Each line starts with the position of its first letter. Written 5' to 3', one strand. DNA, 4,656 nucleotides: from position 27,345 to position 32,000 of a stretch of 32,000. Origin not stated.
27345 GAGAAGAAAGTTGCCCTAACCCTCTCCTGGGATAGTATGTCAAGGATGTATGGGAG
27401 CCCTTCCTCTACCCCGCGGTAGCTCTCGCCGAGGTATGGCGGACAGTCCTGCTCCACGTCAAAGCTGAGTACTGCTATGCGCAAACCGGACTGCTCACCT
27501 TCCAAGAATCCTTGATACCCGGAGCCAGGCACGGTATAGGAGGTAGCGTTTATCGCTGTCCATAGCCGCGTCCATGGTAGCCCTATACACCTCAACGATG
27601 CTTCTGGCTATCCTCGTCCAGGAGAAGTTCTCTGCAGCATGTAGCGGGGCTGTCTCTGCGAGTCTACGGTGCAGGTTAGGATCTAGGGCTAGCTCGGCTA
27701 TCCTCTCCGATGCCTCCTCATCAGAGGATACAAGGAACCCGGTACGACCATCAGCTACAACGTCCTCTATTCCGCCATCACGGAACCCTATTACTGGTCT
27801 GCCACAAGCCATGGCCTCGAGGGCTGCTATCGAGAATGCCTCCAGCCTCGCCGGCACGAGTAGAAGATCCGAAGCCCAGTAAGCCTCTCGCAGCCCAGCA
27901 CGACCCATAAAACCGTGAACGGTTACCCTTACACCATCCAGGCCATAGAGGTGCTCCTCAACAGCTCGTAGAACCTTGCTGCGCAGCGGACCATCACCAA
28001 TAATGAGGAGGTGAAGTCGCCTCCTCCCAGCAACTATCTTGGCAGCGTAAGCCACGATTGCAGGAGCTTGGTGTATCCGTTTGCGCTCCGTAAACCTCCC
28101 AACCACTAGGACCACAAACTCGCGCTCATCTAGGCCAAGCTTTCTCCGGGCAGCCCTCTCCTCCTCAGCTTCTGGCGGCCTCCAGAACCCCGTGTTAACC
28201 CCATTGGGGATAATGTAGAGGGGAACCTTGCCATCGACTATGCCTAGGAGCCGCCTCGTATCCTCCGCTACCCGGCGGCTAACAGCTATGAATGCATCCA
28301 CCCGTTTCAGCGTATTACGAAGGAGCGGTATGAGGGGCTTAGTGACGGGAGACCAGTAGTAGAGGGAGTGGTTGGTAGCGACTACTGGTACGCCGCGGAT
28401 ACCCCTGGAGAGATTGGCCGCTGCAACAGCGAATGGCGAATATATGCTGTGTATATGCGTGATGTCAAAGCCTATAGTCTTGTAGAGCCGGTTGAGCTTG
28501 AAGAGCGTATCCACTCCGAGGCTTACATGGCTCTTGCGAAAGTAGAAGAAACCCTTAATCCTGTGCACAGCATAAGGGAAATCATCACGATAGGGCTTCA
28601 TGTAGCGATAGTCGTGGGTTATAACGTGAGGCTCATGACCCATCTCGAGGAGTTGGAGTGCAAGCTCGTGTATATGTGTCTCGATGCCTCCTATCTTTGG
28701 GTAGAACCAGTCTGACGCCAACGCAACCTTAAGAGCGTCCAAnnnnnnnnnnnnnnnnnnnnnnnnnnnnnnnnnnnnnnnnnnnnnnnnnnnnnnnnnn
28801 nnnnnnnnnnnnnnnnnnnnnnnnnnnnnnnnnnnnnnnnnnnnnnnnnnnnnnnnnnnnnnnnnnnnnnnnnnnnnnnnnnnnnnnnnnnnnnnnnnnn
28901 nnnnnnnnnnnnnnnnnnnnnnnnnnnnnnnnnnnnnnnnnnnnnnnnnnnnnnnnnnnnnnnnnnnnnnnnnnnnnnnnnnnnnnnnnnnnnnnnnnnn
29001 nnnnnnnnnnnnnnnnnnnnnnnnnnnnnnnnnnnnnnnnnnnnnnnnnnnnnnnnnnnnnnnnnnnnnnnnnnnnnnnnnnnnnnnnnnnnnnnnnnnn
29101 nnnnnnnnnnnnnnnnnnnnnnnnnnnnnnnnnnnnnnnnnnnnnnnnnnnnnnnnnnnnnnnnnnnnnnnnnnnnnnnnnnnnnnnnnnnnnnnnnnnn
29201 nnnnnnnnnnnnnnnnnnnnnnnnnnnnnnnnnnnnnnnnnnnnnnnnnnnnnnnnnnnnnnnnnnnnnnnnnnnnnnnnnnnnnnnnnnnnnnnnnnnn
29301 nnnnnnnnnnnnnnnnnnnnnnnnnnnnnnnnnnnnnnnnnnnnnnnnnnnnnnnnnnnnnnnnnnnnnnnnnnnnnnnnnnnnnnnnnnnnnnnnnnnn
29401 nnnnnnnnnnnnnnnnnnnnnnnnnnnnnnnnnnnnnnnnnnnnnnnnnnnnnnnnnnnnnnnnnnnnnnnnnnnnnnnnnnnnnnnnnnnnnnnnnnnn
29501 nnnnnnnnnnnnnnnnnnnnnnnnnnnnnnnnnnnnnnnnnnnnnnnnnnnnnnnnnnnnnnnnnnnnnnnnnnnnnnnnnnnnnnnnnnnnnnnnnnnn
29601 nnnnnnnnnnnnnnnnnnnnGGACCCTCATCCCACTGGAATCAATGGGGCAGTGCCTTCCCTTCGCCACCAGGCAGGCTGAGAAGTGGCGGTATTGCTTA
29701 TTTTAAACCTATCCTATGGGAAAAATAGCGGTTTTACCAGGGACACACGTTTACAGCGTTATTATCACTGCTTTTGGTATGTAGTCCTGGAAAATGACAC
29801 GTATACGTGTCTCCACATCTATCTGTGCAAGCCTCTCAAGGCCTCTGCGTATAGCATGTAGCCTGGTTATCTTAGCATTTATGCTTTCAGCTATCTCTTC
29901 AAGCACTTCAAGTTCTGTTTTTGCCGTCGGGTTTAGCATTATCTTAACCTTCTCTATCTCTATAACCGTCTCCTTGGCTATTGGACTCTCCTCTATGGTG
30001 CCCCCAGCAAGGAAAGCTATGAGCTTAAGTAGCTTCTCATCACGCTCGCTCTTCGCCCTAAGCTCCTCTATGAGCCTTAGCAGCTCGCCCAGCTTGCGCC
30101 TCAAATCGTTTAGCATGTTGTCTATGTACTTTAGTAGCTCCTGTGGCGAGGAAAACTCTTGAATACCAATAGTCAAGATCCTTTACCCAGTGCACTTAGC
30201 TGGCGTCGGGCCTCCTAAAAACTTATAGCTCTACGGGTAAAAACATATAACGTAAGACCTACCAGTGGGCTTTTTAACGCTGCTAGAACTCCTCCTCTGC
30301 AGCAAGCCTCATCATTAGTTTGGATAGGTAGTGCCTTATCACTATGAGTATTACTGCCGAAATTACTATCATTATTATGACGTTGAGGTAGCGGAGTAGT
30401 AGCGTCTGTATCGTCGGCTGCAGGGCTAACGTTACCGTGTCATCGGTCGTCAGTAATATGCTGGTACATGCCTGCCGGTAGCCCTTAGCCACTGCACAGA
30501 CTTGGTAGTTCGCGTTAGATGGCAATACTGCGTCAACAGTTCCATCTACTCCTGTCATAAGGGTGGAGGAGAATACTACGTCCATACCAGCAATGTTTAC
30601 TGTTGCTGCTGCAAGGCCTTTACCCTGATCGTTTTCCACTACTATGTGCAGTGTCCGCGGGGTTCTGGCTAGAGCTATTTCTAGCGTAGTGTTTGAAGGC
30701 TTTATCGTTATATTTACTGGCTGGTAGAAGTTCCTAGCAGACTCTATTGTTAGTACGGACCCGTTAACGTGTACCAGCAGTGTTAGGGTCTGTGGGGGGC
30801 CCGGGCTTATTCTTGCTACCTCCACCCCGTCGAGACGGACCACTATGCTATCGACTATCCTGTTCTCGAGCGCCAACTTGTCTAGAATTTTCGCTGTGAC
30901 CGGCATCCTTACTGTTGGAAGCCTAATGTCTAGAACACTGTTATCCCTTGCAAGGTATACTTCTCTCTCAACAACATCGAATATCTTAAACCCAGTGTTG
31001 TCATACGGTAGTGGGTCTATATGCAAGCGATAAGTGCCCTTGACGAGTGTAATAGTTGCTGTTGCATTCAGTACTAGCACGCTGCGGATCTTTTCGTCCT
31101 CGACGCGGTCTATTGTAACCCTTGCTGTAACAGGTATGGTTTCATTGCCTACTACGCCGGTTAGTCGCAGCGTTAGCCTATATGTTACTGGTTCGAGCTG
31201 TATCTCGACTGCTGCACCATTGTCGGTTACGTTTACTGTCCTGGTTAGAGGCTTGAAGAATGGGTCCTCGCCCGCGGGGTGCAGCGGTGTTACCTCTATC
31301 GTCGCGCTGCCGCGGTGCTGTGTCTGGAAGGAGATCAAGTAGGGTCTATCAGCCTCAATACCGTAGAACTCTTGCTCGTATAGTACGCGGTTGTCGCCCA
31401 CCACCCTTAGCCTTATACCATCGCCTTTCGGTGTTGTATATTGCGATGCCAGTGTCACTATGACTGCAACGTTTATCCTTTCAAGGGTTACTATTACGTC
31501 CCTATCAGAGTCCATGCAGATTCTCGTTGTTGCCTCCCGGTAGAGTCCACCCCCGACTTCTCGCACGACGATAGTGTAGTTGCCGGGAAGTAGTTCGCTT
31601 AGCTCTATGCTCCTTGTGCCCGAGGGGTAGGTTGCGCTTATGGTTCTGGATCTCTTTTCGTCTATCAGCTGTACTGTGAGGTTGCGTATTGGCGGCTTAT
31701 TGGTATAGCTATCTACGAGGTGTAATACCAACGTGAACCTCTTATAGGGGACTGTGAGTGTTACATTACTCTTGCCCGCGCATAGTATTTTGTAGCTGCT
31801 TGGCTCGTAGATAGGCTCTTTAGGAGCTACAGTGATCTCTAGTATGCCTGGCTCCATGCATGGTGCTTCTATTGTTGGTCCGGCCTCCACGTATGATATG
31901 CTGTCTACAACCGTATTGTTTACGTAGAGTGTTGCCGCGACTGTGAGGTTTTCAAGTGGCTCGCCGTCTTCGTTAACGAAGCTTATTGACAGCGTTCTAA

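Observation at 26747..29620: Operon of an MprF-flippase-family protein, a PIG-A-like GT4 and a CE4 deacetylase: a candidate GlcN-archaetidylinositol (GPI-core-like) pathway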

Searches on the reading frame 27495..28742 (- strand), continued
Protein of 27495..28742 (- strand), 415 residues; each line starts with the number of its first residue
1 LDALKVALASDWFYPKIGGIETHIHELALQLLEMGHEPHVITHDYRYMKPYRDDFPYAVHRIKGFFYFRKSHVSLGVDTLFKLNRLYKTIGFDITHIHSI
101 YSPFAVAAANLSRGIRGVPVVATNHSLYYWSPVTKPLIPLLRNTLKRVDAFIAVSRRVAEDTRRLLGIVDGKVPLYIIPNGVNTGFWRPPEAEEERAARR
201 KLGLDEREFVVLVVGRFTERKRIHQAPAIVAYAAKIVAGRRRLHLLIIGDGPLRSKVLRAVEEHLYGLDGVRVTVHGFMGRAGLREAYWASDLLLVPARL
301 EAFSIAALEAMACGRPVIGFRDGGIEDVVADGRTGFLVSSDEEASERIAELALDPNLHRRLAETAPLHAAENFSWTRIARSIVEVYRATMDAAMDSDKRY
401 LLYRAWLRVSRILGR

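Call 85: search_protein_families(library=ncbifam, proteins=[L084:2979-3728:+, L084:1-705:+], max_evalue=0.001)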
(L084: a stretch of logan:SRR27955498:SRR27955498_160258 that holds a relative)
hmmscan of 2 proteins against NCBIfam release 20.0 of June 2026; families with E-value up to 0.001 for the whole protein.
L084:2979-3728:+ (249 aa): 4 families
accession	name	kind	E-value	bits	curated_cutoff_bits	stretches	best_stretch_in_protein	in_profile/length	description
TIGR03445.1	mycothiol_MshB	equivalog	3.6e-34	118.9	224.35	1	7-246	3-262/284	N-acetyl-1-D-myo-inositol-2-amino-2-deoxy-alpha-D-glucopyranoside deacetylase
TIGR03446.1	mycothiol_Mca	equivalog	1.3e-26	93.8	277.15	1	4-152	3-158/283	mycothiol conjugate amidase Mca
TIGR04001.1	thiol_BshB1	equivalog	1.8e-09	37.7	182.5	1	3-89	3-82/226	bacillithiol biosynthesis deacetylase BshB1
TIGR04000.1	thiol_BshB2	equivalog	5.4e-08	32.7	195.25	1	4-153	3-145/217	bacillithiol biosynthesis deacetylase BshB2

L084:1-705:+ (234 aa): 0 families
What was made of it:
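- In the fusion locus the partner hydrolase is MshB-like, which is GlcNAc-inositol-specific (call 85).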

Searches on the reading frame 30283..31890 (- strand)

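Call 64: search_protein_families(library=pfam, proteins=[window:30283-31890:-], max_evalue=0.001)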
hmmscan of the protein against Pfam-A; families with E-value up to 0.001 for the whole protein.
window:30283-31890:- (535 aa): 1 family
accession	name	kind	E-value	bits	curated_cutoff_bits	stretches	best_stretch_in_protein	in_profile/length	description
PF13620.12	CarboxypepD_reg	-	5.3e-08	33.5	32.3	1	415-490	3-79/82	Carboxypeptidase regulatory-like domain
